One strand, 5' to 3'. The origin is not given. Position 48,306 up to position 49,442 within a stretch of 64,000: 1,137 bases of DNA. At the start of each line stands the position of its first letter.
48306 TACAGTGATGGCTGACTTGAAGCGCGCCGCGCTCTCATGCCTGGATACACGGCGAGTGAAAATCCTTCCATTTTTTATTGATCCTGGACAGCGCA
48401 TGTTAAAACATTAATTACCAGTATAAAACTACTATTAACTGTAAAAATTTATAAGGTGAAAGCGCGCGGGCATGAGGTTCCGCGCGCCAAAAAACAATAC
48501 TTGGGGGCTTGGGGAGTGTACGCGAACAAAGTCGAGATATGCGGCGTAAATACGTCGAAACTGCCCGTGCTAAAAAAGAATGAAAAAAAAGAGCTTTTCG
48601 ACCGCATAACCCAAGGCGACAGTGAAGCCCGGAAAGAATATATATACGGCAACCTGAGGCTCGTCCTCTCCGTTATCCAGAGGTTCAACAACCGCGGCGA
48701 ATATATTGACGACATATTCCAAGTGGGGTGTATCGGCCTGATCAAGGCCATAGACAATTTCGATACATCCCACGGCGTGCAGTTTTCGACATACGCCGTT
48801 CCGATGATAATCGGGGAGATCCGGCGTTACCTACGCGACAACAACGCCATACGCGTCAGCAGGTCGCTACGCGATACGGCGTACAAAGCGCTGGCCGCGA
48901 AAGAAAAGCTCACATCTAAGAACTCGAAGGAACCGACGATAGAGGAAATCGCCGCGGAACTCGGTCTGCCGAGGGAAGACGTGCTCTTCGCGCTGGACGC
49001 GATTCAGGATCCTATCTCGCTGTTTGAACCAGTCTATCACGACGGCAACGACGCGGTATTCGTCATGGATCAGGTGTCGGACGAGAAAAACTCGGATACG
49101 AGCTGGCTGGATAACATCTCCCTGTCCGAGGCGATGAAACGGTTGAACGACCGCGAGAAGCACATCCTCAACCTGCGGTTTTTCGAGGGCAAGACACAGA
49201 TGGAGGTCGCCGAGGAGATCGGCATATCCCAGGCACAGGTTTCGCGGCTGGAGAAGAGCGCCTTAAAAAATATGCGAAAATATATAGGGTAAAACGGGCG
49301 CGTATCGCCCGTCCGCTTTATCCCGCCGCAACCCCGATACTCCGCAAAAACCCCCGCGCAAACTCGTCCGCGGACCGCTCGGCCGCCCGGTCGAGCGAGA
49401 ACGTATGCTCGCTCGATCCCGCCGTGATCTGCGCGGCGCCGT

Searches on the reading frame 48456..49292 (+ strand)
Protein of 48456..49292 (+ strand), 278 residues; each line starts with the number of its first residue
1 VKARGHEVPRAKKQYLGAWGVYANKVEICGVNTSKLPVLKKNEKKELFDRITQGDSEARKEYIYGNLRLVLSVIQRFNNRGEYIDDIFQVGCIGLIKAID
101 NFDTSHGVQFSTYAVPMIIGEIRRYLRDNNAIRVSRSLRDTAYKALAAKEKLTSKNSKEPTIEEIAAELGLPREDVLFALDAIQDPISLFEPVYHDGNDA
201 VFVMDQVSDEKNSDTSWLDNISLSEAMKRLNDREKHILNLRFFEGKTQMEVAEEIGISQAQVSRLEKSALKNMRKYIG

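Call 38: search_protein_families(library=pfam, proteins=[window:48456-49292:+], max_evalue=0.00001)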
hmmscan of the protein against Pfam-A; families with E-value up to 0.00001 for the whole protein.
window:48456-49292:+ (278 aa): 4 families
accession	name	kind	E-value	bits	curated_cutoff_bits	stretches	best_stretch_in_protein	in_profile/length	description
PF04545.22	Sigma70_r4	-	1.4e-19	69.7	24.1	1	226-275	1-50/50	Sigma-70, region 4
PF04542.20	Sigma70_r2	-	9.7e-18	64.2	24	1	66-130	5-69/71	Sigma-70 region 2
PF04539.22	Sigma70_r3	-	3.7e-13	49.8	25.3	1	143-198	4-59/78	Sigma-70 region 3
PF08281.18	Sigma70_r4_2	-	3.1e-08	33.6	25.7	1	223-264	4-45/54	Sigma-70, region 4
